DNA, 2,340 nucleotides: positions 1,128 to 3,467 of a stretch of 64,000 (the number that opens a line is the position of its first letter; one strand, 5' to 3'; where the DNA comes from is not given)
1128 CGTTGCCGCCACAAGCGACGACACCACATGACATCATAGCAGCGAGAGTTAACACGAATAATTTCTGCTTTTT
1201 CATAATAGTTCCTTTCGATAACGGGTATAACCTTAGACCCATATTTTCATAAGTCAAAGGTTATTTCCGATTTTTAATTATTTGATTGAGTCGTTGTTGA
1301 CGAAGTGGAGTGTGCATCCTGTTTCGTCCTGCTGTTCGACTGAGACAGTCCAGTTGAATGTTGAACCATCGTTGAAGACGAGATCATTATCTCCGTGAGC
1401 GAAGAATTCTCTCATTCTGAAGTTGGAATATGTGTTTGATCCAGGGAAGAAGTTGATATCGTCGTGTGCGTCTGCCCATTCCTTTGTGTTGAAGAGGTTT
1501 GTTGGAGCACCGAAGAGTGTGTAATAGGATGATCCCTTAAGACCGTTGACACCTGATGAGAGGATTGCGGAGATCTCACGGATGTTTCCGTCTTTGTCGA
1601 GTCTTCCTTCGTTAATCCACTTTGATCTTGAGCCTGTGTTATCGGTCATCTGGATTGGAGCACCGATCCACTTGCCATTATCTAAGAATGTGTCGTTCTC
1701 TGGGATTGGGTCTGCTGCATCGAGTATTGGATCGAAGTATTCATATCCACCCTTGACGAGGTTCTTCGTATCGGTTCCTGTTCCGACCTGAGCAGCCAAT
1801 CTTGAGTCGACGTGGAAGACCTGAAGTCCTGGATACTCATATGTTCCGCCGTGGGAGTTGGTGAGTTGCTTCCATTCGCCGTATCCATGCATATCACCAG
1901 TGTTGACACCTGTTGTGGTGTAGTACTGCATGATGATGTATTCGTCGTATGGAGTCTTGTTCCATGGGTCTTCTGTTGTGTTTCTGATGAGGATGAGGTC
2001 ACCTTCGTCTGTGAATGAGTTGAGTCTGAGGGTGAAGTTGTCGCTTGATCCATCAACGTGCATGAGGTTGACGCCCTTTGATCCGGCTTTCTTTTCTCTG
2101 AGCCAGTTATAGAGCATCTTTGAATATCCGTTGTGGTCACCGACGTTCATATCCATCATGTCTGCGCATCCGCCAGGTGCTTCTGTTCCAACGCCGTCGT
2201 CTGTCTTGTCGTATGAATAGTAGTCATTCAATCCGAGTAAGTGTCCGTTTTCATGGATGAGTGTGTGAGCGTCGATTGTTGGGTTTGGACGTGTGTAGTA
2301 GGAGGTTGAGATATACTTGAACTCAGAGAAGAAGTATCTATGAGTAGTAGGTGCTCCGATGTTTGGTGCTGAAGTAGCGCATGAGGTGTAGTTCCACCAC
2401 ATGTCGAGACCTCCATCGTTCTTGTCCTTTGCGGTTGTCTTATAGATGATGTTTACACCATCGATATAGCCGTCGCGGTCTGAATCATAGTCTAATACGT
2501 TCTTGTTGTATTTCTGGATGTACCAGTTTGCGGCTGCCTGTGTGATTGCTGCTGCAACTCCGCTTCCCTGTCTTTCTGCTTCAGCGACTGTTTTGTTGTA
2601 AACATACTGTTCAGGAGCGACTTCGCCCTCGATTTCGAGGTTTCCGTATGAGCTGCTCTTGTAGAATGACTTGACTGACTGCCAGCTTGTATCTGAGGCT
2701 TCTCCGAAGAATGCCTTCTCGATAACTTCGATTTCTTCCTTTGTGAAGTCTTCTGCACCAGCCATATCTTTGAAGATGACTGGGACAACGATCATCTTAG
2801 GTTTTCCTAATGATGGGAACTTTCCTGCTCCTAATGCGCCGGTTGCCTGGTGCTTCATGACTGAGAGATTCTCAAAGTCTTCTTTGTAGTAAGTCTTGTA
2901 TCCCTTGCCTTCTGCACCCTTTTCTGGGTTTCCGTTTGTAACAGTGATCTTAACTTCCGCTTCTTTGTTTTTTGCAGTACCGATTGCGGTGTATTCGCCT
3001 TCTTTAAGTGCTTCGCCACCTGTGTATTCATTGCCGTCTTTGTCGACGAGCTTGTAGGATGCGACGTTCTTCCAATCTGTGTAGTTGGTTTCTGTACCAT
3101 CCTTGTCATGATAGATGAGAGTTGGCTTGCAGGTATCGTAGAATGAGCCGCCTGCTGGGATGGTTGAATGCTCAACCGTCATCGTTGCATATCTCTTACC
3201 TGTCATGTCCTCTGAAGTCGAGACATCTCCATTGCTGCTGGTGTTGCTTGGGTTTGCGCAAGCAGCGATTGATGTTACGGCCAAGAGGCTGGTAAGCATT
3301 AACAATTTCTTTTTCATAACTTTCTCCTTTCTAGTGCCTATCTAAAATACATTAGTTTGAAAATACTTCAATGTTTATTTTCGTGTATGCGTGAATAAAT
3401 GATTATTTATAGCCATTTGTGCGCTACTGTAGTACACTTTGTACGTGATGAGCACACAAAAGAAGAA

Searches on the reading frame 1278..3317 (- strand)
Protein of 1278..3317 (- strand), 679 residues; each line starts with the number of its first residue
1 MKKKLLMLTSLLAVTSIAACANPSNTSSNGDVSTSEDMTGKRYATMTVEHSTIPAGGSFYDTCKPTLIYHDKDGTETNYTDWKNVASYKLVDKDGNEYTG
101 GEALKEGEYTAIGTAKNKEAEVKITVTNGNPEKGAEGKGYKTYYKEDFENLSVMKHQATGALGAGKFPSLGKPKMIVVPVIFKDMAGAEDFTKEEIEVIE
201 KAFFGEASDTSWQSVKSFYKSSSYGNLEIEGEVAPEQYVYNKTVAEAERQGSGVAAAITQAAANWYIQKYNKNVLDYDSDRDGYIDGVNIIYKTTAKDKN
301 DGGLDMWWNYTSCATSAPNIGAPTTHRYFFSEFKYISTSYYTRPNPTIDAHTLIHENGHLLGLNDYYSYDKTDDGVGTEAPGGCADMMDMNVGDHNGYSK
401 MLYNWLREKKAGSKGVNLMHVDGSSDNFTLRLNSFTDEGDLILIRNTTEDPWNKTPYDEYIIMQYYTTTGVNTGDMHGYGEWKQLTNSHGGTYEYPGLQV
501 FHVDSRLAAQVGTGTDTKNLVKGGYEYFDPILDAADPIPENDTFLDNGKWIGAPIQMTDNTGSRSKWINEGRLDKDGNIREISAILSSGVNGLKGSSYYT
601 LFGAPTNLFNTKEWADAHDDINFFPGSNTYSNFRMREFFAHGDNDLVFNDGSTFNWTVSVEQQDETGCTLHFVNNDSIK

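Call 19: search_protein_families(library=ncbifam, proteins=[window:1278-3317:-], max_evalue=0.00001)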
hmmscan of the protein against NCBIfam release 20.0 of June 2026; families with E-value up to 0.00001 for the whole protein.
window:1278-3317:- (679 aa): 1 family
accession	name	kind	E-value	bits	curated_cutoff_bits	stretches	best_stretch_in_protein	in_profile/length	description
TIGR03296.1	M6dom_TIGR03296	domain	2.6e-20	73.5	110.8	1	190-448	5-269/286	M6 family metalloprotease domain-containing protein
